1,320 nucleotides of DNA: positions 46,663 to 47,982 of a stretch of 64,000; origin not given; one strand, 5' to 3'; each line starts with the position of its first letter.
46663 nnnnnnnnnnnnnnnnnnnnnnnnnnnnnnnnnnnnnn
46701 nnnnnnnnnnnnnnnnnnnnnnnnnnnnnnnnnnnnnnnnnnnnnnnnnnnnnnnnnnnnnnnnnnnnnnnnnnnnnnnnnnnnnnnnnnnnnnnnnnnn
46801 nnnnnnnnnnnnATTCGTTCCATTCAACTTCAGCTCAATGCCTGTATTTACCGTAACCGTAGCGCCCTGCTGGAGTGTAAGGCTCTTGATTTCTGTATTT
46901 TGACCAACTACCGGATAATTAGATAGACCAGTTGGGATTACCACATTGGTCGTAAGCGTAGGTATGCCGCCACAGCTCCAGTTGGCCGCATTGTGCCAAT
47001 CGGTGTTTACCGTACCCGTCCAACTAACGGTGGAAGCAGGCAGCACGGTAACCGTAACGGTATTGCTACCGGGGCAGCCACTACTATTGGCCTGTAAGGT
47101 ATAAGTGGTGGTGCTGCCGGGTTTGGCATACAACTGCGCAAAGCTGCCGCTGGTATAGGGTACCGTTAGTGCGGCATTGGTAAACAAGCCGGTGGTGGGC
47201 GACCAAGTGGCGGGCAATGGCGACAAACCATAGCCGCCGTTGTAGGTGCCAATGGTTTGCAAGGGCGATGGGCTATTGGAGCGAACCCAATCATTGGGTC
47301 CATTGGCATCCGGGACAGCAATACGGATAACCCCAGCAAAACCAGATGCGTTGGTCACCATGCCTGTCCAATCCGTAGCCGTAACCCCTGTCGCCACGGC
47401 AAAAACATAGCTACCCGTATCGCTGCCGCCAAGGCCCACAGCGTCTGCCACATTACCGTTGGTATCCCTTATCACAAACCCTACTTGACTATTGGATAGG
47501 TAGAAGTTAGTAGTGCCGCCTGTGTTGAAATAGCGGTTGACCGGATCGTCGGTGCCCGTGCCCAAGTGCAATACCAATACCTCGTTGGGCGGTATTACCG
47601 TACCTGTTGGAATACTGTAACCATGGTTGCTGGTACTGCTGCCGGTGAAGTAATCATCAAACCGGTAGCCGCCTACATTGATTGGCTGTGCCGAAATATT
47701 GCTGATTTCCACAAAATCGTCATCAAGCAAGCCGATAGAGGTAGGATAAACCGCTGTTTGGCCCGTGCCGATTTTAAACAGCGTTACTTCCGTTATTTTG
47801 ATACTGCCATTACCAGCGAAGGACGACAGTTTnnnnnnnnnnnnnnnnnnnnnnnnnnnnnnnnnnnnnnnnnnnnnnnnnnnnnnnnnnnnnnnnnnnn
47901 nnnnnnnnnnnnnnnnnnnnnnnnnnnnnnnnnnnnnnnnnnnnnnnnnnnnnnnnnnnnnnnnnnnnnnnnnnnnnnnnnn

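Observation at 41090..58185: A ~70-aa C-terminal module shared by three secreted proteins and distinct from the T9SS tails in the same window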

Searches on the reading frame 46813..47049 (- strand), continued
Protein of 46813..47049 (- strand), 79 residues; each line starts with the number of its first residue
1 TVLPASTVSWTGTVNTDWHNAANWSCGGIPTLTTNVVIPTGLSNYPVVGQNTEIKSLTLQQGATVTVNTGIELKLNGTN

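Call 84: search_solved_structures(query=A3, max_evalue=1, show_alignments=3)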
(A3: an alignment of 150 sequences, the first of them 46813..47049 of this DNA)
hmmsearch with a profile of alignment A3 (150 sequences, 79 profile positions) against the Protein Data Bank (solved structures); distinct sequences matched with E-value up to 1: 22.
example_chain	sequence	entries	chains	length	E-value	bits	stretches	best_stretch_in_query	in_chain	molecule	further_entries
8gl6_D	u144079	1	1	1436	1.4e-14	56.8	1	7-78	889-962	RemA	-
1khm_A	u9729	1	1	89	0.031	17.2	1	30-69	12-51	PROTEIN (HNRNP K)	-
7cre_A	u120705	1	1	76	0.088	15.8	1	30-69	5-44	Heterogeneous nuclear ribonucleoprotein K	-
1zzi_A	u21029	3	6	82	0.1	15.6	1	30-69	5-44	Heterogeneous nuclear ribonucleoprotein K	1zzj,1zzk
6gje_A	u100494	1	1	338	0.1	15.6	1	15-70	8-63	Protein amnionless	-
1j5k_A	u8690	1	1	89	0.12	15.3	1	30-69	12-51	Heterogeneous nuclear ribonucleoprotein K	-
2ann_A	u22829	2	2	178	0.17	14.9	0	35-71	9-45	RNA-binding protein Nova-1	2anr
9um4_A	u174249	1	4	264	0.26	14.3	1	18-31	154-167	Cutinase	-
9um7_A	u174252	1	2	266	0.28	14.2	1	18-31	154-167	Cutinase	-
9um3_A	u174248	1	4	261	0.28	14.2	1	18-31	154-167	Cutinase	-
9um8_A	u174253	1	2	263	0.3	14.1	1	18-31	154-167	Cutinase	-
9um5_A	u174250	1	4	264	0.3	14.1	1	18-31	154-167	Cutinase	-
9um6_A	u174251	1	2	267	0.3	14.1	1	18-31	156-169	Cutinase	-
7yme_A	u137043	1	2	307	0.34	13.9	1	18-31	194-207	Poly(Ethylene terephthalate) hydrolase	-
2jg5_A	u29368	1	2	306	0.4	13.7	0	32-73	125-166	FRUCTOSE 1-PHOSPHATE KINASE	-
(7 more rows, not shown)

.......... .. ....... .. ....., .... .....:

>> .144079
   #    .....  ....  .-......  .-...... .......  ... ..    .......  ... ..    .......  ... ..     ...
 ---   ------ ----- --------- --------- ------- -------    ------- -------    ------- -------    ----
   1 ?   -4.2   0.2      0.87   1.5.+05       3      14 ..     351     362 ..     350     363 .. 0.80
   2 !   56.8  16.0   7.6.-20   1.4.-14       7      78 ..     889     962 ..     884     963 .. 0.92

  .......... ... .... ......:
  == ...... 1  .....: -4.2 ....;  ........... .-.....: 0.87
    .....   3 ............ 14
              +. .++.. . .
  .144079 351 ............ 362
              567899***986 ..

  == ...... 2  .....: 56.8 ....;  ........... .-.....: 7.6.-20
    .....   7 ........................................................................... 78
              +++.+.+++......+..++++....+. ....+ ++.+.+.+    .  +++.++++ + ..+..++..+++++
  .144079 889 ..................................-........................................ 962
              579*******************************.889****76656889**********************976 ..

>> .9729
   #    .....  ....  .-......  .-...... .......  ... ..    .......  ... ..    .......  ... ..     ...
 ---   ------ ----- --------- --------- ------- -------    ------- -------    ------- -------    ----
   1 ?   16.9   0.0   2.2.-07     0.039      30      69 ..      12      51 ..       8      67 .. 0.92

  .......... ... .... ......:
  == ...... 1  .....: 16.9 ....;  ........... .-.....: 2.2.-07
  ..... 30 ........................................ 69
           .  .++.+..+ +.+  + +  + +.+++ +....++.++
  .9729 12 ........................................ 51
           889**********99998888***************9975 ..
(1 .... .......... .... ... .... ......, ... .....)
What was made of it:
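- Closest known: Internal module of the Flavobacterium johnsoniae RemA-family adhesin. Same: It belongs to the same module family (E=1.4e-14, aa 889-962 of 1436; call 84).
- The A3 profile hits 6gje_A residues 8-63 (call 84).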

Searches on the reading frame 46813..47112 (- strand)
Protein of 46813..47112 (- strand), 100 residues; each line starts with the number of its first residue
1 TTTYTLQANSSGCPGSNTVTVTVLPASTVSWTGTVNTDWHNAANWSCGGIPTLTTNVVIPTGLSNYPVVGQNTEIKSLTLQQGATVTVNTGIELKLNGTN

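Call 11: search_protein_families(library=ncbifam, proteins=[window:46813-47112:-], max_evalue=1)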
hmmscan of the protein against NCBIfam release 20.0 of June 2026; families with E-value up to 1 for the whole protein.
window:46813-47112:- (100 aa): 0 families

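Call 45: predict_structure(alignment_id=A4)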
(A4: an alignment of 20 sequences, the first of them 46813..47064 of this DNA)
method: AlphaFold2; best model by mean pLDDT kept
length: 84 residues; sequences in the alignment: 20
mean_pLDDT: 91.3   pTM: 0.75
mean pLDDT of the five models: 91.3, 90.7, 89.7, 86.0, 84.1
residues with pLDDT >= 90: 69; 70-90: 8; 50-70: 7; < 50: 0
segments of 3 or more residues with pLDDT < 50: none
pLDDT, mean of each block of 10 residues (from residue 1): 69 95 97 94 96 97 96 96 70
secondary structure, 60 per line:
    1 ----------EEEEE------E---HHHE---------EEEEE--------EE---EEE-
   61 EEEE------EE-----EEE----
elements in order: E11-15 E39-43 E57-59 E61-64 E78-80
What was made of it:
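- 46813..47049 (-): C-terminal module of p2 (last 79 codons). AF2 model of the last 84 aa has pLDDT 91.3 (call 45).
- On T9SS type A CTD (TIGR04183 / PF18962): The AF2 model (pLDDT 91.3, call 45) matches Amnionless first.
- Fold: the AF2 model has pLDDT 91.3 (call 45).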

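Call 48: fold_search(model_id=the predicted structure, library=pdb)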
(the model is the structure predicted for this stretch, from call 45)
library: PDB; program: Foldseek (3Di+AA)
matches with E <= 10: 7; with E <= 0.001: 0
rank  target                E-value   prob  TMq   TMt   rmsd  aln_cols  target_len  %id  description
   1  6gje_A                1.7e-01  0.98  0.60  0.17   7.6        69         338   22  Structure of the Amnionless(20-357)-Cubilin(36-135) complex (released 2018-12-19)
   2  2bsp                  4.7e+00  0.02  0.21  0.06   9.8        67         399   19  BACILLUS SUBTILIS PECTATE LYASE R279K MUTANT (released 1998-08-12)
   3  4q1q_A                5.3e+00  0.08  0.31  0.12   4.7        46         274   15  Crystal structure of TibC-catalyzed hyper-glycosylated TibA55-350 fragment (released 2014-09-17)
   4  5weg_B                7.6e+00  0.02  0.16  0.06   9.5        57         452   18  Crystal Structure of UDP-glucose pyrophosphorylase from Sugarcane (released 2018-03-14)
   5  4ygu_D                8.5e+00  0.06  0.27  0.15   4.3        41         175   20  Crystal structure of a putative adhesin (BACEGG_01763) from Bacteroides eggerthii DSM 20697 at 2.20 A resolution (released 2015-03-11)
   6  8axg_BBB              9.1e+00  0.10  0.39  0.07   4.2        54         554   26  Crystal structure of Fusobacterium nucleatum fusolisin protease (released 2023-09-13)
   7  4ygu_A                9.6e+00  0.02  0.23  0.14   6.0        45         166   18  Crystal structure of a putative adhesin (BACEGG_01763) from Bacteroides eggerthii DSM 20697 at 2.20 A resolution (released 2015-03-11)
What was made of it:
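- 46813..47049 (-): Foldseek best match is Amnionless 6gje_A (call 48).
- On Amnionless-type beta-helix 1 (PF14828 N-terminus): Foldseek's top hit is 6gje_A with probability 0.98 and TMq 0.60 (call 48).
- Closest known: Amnionless beta-helix 1. Same: It is the best Foldseek match of the AF2 model (probability 0.98, TM 0.60; call 48).
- Closest known: T9SS C-terminal sorting domains: type A. Different: The predicted fold is a beta-helix start rather than an Ig-like sandwich (calls 45, 48).
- Foldseek's best match is 6gje_A Amnionless (probability 0.98, TM 0.60), followed by very weak matches (E>=4.7) that include other beta-helix proteins (call 48).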

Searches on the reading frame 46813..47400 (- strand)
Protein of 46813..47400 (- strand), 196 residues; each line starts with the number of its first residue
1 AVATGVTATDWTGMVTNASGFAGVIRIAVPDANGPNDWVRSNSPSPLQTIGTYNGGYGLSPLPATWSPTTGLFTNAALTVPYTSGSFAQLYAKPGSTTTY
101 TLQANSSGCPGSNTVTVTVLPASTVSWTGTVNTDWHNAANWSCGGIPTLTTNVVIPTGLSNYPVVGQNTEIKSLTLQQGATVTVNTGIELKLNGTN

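Call 28: predict_structure(protein=window:46813-47400:-)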
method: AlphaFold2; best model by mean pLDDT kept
length: 196 residues; sequences in the alignment: 1
mean_pLDDT: 35.1   pTM: 0.31
mean pLDDT of the five models: 35.1, 34.9, 34.0, 33.6, 28.4
residues with pLDDT >= 90: 0; 70-90: 0; 50-70: 5; < 50: 191
segments of 3 or more residues with pLDDT < 50: 1-173, 175-181, 185-187, 189-191, 193-196
pLDDT, mean of each block of 10 residues (from residue 1): 25 24 27 26 27 26 31 34 40 44 43 44 37 36 35 33 37 45 48 45
secondary structure, 60 per line:
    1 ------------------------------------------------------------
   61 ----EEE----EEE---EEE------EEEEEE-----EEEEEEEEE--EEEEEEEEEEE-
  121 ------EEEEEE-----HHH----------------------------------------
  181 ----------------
elements in order: E65-67 E72-74 E78-80 E87-92 E98-106 E109-119 E127-132
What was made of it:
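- Tried and rejected: Single-sequence AF2 of the last 196 aa of p2 failed (pLDDT 35; call 28).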

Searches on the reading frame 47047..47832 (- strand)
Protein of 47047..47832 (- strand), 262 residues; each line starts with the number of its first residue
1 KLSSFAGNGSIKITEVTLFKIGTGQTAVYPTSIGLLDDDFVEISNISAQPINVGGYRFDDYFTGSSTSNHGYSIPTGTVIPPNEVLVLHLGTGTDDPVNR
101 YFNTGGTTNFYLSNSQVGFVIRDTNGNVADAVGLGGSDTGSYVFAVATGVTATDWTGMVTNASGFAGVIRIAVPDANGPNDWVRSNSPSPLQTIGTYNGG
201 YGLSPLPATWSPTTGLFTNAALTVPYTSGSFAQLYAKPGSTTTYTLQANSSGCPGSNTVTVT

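Call 77: find_related_loci(query=A6, collection=metagenome_contigs, flank=4000)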
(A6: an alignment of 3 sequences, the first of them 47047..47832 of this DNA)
Query A6 (262 aa) in metagenome_contigs; peptide patterns used: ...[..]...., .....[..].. (x = any residue, [..] = any of these).
226 stretches matched a pattern; 4 encode a relative of the query (tblastn E <= 1e-3); 4 distinct loci.
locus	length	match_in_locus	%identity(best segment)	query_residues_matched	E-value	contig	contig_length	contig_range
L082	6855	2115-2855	42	2-261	2e-49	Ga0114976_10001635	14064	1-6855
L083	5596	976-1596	48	2-214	8e-49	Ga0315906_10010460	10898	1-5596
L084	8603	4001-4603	45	9-216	6e-45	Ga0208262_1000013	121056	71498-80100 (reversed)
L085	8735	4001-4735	43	5-261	2e-43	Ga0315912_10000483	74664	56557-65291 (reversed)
